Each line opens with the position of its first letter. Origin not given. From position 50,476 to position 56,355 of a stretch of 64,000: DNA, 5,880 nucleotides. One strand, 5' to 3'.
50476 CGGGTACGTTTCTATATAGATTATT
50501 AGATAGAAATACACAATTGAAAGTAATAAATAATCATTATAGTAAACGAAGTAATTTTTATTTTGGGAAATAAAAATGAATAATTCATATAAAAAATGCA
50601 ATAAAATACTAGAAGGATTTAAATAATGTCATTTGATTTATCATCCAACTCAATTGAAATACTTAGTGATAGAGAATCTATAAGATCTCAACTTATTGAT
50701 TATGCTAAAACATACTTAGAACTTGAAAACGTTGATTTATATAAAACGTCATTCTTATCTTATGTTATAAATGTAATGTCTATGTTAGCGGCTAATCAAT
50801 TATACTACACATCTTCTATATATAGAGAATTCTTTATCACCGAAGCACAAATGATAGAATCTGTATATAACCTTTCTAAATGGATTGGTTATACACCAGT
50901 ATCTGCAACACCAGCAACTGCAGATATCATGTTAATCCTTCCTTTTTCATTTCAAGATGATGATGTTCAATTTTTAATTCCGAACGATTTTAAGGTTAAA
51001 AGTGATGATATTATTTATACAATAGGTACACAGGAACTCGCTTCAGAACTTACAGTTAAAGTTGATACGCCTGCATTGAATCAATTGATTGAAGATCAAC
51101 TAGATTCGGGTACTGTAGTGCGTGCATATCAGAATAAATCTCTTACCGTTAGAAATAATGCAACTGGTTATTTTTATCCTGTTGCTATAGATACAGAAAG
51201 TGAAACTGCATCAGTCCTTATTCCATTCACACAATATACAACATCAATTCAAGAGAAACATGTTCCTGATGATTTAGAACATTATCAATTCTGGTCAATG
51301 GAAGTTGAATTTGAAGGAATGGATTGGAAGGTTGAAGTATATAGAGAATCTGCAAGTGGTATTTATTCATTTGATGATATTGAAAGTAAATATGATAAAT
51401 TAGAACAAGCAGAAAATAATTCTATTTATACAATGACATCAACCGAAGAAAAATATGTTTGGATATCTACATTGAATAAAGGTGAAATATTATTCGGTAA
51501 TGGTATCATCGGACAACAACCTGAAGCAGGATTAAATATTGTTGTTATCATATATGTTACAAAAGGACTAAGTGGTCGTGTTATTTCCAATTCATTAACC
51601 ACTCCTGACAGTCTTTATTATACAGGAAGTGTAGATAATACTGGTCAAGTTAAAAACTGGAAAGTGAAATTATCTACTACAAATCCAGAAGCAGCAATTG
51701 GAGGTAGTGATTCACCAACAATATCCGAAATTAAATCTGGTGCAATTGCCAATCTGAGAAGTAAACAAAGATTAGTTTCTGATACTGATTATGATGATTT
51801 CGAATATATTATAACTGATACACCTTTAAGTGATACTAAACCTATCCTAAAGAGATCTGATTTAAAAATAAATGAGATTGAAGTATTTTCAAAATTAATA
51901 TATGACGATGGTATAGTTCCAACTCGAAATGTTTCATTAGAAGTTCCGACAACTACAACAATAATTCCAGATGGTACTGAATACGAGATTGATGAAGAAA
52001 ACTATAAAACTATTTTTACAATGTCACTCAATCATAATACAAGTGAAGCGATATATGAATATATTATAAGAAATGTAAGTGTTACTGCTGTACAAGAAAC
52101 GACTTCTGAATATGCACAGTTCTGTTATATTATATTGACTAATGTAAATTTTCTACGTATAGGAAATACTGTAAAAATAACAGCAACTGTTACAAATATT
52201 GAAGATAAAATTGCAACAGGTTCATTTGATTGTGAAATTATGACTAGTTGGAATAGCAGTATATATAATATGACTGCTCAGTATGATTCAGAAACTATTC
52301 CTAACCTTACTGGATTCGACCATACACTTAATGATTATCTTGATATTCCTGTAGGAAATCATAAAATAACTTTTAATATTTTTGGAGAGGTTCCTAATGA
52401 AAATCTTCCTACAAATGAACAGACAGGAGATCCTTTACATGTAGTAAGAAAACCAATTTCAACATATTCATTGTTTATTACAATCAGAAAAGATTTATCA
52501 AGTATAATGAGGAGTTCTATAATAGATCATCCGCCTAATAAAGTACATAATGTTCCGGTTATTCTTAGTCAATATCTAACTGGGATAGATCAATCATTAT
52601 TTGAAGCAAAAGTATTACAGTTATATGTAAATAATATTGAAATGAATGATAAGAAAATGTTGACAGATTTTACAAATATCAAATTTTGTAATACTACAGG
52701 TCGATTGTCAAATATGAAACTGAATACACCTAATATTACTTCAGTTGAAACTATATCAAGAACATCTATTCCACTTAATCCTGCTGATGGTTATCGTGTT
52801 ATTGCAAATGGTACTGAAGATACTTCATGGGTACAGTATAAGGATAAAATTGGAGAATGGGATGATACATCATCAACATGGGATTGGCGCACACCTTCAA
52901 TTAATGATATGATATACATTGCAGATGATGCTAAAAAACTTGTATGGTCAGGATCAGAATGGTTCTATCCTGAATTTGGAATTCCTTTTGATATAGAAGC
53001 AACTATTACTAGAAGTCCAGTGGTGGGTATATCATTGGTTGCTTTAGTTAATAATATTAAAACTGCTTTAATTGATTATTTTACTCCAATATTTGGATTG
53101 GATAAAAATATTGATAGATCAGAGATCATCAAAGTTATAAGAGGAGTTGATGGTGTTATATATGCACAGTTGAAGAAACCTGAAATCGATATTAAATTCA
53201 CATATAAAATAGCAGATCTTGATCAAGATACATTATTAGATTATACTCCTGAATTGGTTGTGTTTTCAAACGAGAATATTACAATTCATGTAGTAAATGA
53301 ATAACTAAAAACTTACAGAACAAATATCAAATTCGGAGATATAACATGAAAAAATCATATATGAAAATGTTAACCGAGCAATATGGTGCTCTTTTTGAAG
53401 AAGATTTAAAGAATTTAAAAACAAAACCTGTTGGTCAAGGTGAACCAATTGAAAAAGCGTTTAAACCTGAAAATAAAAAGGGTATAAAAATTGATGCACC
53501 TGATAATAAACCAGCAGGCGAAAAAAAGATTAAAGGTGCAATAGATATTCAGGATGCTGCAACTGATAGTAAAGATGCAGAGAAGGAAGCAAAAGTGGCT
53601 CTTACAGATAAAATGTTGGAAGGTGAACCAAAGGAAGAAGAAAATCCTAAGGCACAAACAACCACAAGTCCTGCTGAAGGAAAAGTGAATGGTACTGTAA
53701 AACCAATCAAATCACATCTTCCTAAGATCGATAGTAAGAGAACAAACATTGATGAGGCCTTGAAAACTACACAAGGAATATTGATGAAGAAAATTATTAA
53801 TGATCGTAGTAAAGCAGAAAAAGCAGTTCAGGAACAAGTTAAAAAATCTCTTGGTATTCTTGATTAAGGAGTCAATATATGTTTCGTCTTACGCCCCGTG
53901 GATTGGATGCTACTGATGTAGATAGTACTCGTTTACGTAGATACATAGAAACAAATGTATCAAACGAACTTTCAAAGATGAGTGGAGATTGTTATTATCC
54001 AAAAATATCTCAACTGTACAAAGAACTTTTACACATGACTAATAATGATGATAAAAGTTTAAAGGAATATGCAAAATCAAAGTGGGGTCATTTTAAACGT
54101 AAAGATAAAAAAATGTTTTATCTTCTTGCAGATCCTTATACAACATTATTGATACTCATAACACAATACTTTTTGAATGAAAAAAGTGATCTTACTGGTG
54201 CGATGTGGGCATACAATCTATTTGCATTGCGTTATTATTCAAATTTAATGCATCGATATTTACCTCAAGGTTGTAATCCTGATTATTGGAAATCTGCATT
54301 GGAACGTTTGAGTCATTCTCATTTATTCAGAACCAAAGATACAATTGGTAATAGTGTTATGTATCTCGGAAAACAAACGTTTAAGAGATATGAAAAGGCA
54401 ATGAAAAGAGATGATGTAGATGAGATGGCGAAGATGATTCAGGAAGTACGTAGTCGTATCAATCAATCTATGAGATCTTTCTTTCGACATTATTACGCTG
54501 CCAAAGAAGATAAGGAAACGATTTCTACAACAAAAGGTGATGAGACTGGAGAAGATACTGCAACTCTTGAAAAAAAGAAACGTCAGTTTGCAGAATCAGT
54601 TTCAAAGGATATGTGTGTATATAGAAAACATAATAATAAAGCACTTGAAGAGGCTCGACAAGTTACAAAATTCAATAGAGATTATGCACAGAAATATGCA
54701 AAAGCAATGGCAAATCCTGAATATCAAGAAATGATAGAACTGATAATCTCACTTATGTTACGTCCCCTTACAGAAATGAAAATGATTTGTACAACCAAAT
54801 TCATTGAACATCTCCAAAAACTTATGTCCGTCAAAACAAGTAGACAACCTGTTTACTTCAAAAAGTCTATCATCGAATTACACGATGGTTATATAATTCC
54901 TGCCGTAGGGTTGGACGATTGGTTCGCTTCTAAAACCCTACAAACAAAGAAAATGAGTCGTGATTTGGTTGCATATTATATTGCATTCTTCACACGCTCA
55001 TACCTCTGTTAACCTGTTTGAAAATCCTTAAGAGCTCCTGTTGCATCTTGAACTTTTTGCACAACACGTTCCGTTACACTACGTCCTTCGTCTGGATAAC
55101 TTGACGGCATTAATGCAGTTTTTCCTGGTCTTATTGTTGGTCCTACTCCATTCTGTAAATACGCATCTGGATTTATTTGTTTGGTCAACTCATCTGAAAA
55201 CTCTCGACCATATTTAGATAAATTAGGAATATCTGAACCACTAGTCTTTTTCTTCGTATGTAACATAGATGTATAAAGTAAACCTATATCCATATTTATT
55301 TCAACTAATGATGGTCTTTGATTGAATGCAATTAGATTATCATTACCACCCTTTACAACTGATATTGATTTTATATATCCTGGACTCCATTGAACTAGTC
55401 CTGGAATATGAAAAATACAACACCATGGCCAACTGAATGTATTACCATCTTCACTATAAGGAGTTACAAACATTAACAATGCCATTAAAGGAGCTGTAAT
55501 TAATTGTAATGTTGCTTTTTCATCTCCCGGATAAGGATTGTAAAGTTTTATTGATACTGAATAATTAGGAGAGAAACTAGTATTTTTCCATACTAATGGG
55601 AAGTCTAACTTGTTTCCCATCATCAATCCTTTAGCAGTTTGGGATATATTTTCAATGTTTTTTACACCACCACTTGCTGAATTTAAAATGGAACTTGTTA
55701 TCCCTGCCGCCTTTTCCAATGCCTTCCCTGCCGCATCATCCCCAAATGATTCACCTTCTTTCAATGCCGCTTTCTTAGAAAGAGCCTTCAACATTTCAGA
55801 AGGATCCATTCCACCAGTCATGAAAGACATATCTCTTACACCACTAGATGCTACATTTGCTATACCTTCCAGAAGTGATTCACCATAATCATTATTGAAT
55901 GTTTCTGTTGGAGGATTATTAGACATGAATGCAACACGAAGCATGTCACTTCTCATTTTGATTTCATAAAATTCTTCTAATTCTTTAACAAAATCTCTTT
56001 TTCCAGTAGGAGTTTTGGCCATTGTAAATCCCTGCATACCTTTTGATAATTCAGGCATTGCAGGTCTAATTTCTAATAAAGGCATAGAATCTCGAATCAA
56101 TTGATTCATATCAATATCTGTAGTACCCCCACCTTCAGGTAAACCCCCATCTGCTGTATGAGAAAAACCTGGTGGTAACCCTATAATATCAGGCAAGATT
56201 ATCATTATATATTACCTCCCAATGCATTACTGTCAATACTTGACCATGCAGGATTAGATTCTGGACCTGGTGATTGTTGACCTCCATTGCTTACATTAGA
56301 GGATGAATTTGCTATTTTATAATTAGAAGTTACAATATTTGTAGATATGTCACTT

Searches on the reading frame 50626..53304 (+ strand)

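Call 8: search_protein_families(library=phrogs, proteins=[window:50626-53304:+], max_evalue=0.001)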
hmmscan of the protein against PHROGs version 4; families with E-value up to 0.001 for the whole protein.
window:50626-53304:+ (892 aa): 3 families
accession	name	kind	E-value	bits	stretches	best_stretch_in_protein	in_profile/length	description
phrog_219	-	tail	1.9e-20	74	2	263-391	204-321/598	baseplate wedge subunit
phrog_18960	-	unknown function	7.5e-07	28.5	1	8-107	5-109/904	-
phrog_5363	-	unknown function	6.7e-06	27.1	1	706-780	42-114/245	-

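Call 9: search_protein_families(library=pfam, proteins=[window:50626-53304:+], max_evalue=0.001)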
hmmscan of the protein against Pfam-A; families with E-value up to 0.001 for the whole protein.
window:50626-53304:+ (892 aa): 0 families

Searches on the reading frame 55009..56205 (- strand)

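Call 8: search_protein_families(library=phrogs, proteins=[window:55009-56205:-], max_evalue=0.001)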
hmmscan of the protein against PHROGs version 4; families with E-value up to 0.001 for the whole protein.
window:55009-56205:- (398 aa): 2 families
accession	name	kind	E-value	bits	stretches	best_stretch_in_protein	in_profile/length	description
phrog_20401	-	head and packaging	1.4e-20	74.4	1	144-318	233-409/473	virion structural protein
phrog_3181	-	unknown function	6.2e-11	42.5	1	100-307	424-604/703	-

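Call 9: search_protein_families(library=pfam, proteins=[window:55009-56205:-], max_evalue=0.001)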
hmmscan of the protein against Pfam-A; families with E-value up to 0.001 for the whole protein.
window:55009-56205:- (398 aa): 0 families
